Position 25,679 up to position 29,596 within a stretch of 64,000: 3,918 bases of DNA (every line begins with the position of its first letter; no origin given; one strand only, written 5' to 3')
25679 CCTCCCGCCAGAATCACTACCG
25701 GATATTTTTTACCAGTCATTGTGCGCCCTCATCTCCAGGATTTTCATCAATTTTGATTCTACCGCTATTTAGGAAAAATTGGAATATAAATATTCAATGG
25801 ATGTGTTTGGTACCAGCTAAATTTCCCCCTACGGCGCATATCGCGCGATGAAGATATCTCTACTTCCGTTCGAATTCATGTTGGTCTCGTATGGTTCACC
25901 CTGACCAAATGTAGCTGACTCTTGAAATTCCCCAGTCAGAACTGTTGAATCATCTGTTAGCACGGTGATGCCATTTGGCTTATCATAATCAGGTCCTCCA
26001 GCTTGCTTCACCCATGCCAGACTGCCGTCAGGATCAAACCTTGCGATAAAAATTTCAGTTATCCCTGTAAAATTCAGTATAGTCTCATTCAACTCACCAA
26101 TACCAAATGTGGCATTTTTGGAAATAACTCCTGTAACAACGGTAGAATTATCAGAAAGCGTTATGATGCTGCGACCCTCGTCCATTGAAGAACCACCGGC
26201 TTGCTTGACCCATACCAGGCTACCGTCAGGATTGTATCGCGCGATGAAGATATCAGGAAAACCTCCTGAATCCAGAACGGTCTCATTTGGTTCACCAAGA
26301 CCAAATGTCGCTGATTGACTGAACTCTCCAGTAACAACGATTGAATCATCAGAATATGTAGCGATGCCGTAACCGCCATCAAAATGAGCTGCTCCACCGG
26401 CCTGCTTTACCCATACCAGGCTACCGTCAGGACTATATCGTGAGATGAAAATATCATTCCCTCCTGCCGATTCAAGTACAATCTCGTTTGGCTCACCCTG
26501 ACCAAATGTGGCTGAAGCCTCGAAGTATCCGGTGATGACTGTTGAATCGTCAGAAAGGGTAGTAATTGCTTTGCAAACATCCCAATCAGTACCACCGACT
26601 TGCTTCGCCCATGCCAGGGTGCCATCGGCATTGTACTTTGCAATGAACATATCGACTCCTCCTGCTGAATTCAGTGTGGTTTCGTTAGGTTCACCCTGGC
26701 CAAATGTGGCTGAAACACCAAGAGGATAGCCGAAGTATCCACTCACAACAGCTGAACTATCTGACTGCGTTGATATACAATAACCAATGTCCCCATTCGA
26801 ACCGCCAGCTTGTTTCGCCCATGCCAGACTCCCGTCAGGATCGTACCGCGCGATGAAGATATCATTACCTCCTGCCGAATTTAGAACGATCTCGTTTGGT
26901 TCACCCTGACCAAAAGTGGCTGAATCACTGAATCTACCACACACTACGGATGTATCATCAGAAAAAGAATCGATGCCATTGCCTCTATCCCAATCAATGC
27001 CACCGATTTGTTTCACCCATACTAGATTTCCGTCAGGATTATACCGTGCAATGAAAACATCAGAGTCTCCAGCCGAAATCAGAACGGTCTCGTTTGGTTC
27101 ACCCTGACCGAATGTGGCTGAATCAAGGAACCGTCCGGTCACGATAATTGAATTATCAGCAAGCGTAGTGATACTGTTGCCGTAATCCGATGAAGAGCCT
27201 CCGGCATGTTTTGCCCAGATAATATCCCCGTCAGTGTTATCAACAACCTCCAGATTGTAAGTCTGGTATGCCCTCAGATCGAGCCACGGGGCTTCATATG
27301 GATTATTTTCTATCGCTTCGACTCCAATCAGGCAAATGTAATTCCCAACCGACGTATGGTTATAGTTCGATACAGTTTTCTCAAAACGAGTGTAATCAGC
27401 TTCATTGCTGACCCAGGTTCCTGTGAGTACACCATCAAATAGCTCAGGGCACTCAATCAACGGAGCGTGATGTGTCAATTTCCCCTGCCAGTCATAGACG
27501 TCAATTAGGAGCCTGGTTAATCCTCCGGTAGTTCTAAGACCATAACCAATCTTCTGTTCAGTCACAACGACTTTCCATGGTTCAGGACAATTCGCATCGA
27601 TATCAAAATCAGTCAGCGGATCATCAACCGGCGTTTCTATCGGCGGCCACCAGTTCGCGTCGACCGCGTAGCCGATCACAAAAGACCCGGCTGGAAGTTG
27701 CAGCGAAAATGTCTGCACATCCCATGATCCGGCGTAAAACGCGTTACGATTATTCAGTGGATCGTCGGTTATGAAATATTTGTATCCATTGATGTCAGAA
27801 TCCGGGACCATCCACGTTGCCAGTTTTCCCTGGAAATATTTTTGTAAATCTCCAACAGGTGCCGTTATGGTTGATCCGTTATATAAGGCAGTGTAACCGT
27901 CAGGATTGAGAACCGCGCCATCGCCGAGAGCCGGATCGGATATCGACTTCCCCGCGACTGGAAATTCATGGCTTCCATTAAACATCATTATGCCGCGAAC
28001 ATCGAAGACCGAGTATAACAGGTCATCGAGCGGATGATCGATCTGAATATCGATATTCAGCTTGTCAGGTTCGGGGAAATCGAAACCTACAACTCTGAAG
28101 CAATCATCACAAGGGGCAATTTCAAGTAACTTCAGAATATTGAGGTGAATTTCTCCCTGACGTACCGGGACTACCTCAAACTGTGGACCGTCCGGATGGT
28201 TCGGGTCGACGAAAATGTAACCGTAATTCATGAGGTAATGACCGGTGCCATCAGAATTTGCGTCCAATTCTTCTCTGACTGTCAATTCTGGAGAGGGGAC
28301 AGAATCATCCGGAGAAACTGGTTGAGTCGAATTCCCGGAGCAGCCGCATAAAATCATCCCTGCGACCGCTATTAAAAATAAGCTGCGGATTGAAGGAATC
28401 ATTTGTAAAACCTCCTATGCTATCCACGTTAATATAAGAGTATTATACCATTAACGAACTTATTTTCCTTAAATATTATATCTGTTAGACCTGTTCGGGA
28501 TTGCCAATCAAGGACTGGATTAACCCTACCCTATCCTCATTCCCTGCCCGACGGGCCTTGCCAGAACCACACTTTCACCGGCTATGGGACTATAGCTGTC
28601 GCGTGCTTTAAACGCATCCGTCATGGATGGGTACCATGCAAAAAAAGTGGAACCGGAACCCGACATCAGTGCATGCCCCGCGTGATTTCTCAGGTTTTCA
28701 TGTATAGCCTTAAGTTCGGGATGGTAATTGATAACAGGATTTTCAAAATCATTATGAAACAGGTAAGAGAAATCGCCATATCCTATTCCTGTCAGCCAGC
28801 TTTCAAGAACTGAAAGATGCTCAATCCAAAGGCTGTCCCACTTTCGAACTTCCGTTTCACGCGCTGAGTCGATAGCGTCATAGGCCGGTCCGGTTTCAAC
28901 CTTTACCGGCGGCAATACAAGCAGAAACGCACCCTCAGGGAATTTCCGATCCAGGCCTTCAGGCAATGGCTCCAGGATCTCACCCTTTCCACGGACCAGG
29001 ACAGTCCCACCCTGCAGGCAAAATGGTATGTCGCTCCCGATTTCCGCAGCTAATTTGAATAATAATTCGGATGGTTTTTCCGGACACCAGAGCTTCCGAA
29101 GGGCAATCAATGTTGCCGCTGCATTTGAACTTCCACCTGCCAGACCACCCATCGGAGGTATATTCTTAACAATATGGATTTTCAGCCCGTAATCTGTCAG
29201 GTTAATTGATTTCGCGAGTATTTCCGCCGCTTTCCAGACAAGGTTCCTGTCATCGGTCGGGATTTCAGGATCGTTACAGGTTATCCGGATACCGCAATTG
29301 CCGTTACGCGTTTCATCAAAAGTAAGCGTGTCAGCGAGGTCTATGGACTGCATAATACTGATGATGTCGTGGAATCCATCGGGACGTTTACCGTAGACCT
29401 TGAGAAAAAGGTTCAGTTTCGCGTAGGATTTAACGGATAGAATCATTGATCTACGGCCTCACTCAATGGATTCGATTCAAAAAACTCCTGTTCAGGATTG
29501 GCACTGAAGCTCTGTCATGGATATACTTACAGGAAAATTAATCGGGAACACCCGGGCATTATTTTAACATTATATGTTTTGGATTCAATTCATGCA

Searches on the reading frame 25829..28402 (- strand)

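Call 43: search_protein_families(library=ncbifam, proteins=[window:25829-28402:-], max_evalue=0.00001)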
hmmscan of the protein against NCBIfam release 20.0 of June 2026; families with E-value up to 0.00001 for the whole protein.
window:25829-28402:- (857 aa): 2 families
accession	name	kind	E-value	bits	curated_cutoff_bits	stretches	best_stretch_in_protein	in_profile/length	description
NF047494.1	Lepto_SBBP_lipo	equivalog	1.3e-23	83.4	400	2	390-695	169-446/466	SBBP repeat beta-propeller lipoprotein, LipL53 family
TIGR02608.1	delta_60_rpt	domain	5.3e-23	80.6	76.5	0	406-460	1-40/55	delta-60 repeat domain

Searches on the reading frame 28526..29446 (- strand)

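Call 43: search_protein_families(library=ncbifam, proteins=[window:28526-29446:-], max_evalue=0.00001)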
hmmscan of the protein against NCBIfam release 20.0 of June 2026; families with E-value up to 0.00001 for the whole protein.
window:28526-29446:- (306 aa): 9 families
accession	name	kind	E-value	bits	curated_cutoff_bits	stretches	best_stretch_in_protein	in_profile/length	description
TIGR00154.1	ispE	equivalog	3.5e-60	204.1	138.7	1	3-275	3-261/294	4-(cytidine 5'-diphospho)-2-C-methyl-D-erythritol kinase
NF002870.0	PRK03188.1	equivalog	2.3e-52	177.6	286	1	3-278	11-276/310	4-(cytidine 5'-diphospho)-2-C-methyl-D-erythritol kinase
NF011202.0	PRK14608.1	equivalog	5.6e-49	167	204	1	3-283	10-276/294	4-(cytidine 5'-diphospho)-2-C-methyl-D-erythritol kinase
NF011205.0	PRK14611.1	equivalog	2.9e-41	141.8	364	1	4-270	3-250/275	4-(cytidine 5'-diphospho)-2-C-methyl-D-erythritol kinase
NF011207.0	PRK14613.1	equivalog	1.6e-34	119.5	359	1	7-274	3-272/297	4-(cytidine 5'-diphospho)-2-C-methyl-D-erythritol kinase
NF003216.0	PRK04181.1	equivalog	1.2e-27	97.3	191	1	5-270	3-252/257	4-(cytidine 5'-diphospho)-2-C-methyl-D-erythritol kinase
NF004568.0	PRK05905.1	equivalog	3.9e-21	75.9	321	1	4-270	5-254/261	4-(cytidine 5'-diphospho)-2-C-methyl-D-erythritol kinase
NF002288.1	PRK01212.1-4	equivalog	1e-11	44.4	194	1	27-135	16-124/303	homoserine kinase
TIGR00191.1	thrB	equivalog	7.7e-08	31.5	168.25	1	53-273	44-266/304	homoserine kinase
